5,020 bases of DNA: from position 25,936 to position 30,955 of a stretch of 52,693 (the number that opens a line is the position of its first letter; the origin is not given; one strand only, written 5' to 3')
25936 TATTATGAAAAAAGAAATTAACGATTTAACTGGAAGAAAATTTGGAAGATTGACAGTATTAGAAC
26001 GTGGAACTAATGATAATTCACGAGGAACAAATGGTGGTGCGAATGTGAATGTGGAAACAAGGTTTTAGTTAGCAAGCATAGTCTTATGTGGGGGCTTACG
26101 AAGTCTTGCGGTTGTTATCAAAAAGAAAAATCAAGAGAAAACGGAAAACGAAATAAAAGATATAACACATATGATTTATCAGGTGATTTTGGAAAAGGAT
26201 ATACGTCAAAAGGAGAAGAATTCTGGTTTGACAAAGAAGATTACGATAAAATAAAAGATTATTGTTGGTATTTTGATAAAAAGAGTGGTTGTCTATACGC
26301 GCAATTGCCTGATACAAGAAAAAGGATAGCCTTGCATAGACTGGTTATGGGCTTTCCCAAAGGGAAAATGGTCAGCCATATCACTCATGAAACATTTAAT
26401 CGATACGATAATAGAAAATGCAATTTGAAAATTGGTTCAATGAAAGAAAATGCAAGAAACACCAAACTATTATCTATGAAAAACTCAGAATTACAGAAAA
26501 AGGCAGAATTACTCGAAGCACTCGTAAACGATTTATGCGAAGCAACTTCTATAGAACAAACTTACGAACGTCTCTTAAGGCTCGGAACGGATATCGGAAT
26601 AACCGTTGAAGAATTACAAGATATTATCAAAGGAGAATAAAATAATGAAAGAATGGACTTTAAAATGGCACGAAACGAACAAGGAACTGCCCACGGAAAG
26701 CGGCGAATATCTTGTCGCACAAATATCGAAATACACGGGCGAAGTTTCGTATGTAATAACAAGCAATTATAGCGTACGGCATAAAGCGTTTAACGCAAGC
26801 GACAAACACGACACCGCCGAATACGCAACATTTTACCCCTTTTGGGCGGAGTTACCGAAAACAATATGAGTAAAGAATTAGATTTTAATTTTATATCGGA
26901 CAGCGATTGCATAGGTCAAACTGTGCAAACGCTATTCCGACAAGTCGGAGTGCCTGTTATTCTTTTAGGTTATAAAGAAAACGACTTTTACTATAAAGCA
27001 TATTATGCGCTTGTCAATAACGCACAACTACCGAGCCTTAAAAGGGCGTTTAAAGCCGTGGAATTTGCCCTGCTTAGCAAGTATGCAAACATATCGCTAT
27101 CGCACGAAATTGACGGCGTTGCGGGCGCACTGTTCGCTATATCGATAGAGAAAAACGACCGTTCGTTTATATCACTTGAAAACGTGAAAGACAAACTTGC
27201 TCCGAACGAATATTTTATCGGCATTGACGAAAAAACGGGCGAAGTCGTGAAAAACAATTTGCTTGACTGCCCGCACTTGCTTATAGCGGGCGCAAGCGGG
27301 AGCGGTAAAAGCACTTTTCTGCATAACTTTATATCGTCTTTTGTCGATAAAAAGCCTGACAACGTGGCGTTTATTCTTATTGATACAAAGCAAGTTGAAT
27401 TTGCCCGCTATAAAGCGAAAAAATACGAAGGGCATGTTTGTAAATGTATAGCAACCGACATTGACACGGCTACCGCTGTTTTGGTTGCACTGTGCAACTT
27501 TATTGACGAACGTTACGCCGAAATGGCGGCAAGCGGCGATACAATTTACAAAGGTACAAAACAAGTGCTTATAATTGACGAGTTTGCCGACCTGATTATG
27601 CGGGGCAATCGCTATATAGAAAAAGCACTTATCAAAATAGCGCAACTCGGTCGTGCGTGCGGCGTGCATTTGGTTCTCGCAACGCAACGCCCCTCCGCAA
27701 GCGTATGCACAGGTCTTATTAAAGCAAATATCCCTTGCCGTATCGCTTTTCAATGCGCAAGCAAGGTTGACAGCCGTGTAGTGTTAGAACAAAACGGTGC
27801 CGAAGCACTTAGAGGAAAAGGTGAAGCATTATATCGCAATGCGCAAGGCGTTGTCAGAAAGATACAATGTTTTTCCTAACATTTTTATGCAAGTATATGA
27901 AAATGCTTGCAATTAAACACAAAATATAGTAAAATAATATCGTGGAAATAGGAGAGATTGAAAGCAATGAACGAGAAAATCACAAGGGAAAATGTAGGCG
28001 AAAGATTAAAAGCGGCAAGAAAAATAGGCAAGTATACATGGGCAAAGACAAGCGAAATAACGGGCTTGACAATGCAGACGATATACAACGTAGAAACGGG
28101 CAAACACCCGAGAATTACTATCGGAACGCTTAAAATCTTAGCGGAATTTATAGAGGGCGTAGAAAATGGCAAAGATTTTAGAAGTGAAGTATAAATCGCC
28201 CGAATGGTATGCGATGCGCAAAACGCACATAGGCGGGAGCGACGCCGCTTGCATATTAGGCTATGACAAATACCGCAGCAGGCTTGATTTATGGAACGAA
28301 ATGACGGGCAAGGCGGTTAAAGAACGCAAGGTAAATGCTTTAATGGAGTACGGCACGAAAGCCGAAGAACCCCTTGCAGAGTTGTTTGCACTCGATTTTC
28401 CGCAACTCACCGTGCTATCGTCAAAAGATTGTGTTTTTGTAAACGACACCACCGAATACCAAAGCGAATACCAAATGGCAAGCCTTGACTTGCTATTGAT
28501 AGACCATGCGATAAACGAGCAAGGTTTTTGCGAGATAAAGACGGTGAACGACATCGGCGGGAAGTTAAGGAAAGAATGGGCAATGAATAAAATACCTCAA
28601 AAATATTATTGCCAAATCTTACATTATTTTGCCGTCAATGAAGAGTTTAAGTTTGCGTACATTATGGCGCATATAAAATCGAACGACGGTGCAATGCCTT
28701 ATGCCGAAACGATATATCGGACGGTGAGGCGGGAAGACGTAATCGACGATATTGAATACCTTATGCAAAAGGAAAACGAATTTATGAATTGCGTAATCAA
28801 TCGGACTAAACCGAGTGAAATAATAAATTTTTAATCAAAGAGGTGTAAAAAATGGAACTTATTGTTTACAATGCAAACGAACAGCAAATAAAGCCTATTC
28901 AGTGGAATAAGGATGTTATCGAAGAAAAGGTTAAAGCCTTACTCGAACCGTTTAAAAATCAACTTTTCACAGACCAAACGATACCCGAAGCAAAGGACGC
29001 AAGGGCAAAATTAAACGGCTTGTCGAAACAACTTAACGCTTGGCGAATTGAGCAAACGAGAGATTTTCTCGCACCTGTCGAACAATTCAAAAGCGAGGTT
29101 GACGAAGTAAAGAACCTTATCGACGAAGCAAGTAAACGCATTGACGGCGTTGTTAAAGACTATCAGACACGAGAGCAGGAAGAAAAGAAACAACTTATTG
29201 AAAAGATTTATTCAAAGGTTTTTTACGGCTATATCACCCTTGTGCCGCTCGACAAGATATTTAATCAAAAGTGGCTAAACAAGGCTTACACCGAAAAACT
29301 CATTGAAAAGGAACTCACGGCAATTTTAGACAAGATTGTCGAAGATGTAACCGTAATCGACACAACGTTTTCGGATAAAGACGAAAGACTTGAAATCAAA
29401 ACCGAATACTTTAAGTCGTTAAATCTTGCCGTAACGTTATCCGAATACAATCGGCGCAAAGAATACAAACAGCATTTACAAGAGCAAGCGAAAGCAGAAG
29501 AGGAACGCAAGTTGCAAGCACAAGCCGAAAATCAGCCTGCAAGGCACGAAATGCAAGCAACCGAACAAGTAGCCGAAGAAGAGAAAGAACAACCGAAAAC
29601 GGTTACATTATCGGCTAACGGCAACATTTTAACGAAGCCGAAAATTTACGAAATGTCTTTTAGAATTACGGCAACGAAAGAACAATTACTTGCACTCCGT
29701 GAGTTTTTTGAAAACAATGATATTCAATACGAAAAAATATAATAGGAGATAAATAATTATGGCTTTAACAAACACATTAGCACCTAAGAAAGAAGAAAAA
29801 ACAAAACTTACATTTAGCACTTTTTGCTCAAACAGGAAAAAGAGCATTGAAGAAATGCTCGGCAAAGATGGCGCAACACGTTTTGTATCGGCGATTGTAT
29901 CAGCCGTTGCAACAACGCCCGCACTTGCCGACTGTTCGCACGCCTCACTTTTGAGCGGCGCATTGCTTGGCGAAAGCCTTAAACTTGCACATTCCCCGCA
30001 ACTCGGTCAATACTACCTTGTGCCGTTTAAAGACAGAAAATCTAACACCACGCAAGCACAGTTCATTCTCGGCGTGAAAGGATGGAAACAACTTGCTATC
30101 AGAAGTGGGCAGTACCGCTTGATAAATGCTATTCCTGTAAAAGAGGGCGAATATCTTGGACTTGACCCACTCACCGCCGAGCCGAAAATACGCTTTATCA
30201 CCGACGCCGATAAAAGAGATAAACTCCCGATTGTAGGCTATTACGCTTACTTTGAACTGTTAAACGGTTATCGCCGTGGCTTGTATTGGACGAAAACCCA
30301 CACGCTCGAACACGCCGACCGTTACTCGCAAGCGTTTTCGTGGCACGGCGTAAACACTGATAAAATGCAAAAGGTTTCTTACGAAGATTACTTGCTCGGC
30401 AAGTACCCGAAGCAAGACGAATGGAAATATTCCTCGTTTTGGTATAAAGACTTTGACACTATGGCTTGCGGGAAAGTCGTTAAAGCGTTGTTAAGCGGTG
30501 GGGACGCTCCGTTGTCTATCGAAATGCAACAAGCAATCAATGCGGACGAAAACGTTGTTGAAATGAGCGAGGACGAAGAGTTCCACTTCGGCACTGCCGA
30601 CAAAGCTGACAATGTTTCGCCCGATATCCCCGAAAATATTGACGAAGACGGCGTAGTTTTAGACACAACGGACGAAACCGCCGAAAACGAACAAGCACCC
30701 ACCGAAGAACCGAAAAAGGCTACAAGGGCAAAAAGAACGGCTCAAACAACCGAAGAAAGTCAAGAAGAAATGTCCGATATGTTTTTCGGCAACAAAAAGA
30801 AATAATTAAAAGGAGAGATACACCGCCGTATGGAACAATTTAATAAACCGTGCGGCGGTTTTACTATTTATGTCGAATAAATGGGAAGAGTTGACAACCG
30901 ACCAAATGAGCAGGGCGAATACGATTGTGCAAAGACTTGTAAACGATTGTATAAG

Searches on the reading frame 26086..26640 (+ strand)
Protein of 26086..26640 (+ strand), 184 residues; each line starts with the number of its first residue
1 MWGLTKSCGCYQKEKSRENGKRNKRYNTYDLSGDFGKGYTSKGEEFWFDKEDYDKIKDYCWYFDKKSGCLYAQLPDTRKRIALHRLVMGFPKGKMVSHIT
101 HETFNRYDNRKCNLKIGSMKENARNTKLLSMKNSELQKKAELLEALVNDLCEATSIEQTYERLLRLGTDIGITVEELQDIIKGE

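Call 18: search_protein_families(library=pfam, proteins=[window:26086-26640:+], max_evalue=0.01)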
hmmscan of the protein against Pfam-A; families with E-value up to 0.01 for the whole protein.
window:26086-26640:+ (184 aa): 0 families

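Call 42: search_protein_families(library=phrogs, proteins=[window:26086-26640:+], max_evalue=0.001)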
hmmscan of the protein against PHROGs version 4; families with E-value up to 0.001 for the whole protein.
window:26086-26640:+ (184 aa): 5 families
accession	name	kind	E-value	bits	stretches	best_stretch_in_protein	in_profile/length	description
phrog_99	-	DNA, RNA and nucleotide metabolism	5.4e-10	40.5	1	17-128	99-207/383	HNH endonuclease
phrog_959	-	DNA, RNA and nucleotide metabolism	1.1e-05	26.2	1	64-140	39-120/138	HNH endonuclease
phrog_374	-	DNA, RNA and nucleotide metabolism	0.00013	21.9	1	4-128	243-354/617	HNH endonuclease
phrog_4578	-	DNA, RNA and nucleotide metabolism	0.00029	21.7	1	90-136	26-69/130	HNH endonuclease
phrog_7545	-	DNA, RNA and nucleotide metabolism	0.00033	21.9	1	27-125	56-132/160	HNH endonuclease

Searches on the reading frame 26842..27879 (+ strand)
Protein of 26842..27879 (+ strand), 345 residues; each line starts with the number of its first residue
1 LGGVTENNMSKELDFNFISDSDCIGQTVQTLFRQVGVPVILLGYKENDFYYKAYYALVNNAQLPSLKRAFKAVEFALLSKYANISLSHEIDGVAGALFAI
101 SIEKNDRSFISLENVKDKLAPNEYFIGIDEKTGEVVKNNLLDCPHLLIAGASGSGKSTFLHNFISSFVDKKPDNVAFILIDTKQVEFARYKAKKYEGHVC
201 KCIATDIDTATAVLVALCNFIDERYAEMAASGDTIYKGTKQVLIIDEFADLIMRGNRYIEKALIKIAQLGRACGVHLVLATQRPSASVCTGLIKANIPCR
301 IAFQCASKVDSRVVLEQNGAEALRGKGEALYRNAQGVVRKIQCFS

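Call 18: search_protein_families(library=pfam, proteins=[window:26842-27879:+], max_evalue=0.01)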
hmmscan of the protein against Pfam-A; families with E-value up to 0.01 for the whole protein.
window:26842-27879:+ (345 aa): 14 families
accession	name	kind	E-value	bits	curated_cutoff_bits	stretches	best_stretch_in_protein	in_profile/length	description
PF01580.24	FtsK_SpoIIIE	-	2e-32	112.9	24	2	130-232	26-127/221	FtsK/SpoIIIE family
PF13401.12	AAA_22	-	2.6e-06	28.2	27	1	143-283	5-124/130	AAA domain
PF04665.18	Pox_A32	-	2.5e-05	24.3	22.8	1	138-283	7-137/242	Poxvirus A32 protein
PF01637.24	ATPase_2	-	5.1e-05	23.6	33.2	1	146-264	23-136/225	ATPase domain predominantly from Archaea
PF05621.17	TniB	-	0.00014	21.8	22.4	0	240-280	120-160/189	Bacterial TniB protein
PF01935.23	DUF87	-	0.00088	19.9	23.2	1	145-199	25-76/220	Helicase HerA, central domain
PF13173.12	AAA_14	-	0.0023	18.4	27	0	146-188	5-45/129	AAA domain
PF06745.19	ATPase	-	0.0024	17.7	26.6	1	144-189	20-65/231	KaiC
PF20703.3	nSTAND1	-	0.0027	17.9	27.1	1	122-255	13-131/379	Novel STAND NTPase 1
PF13555.12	AAA_29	-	0.0029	17.8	27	1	146-161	25-40/61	P-loop containing region of AAA domain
PF13245.12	AAA_19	-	0.0035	18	25.1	1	142-253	10-104/134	AAA domain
PF13191.12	AAA_16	-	0.0045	17.9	32.6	1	143-190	24-66/167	AAA ATPase domain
PF25199.1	nSTAND_NTPase5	-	0.0056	17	34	0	145-177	43-75/145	Novel STAND NTPase 5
PF05729.18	NACHT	-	0.0079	16.5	26.7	0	147-177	4-34/167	NACHT domain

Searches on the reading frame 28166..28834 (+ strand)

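Call 18: search_protein_families(library=pfam, proteins=[window:28166-28834:+], max_evalue=0.01)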
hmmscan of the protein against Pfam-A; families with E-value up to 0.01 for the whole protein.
window:28166-28834:+ (222 aa): 1 family
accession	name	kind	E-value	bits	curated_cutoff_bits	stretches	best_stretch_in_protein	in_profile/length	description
PF09588.16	YqaJ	-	8.3e-20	72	22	1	13-157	1-146/150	YqaJ-like viral recombinase domain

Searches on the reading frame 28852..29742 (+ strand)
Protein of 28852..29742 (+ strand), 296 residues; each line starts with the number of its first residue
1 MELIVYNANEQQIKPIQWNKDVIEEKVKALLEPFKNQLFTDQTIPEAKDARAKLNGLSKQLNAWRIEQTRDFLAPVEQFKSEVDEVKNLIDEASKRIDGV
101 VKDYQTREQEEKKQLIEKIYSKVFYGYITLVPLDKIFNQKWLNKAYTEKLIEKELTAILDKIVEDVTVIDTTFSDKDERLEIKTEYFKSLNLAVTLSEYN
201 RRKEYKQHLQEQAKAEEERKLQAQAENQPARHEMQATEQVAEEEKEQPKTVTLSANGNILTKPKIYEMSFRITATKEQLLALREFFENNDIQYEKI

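Call 18: search_protein_families(library=pfam, proteins=[window:28852-29742:+], max_evalue=0.01)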
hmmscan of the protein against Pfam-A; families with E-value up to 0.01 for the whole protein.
window:28852-29742:+ (296 aa): 2 families
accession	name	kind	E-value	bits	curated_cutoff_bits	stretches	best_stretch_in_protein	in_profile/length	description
PF07083.16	DUF1351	-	4.5e-25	89.1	27.8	1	12-208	7-194/210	Protein of unknown function (DUF1351)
PF10593.14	Z1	-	0.0062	16.6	25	1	65-184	21-122/228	Z1 domain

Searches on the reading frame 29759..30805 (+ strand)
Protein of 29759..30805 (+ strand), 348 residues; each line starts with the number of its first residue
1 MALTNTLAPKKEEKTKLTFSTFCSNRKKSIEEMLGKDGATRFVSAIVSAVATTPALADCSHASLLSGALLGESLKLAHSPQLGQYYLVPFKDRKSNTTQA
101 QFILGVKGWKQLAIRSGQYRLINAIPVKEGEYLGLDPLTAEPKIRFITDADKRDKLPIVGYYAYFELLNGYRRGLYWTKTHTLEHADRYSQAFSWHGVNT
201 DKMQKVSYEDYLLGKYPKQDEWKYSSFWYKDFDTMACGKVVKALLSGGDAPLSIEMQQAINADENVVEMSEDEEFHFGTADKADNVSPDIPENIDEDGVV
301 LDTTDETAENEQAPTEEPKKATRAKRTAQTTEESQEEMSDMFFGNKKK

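Call 41: search_protein_families(library=pfam, proteins=[window:29759-30805:+], max_evalue=0.001)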
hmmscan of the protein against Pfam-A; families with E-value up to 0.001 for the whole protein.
window:29759-30805:+ (348 aa): 1 family
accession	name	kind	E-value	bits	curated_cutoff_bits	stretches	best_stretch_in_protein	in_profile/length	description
PF03837.19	RecT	-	4.8e-29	101.8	24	1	41-271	2-192/198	RecT family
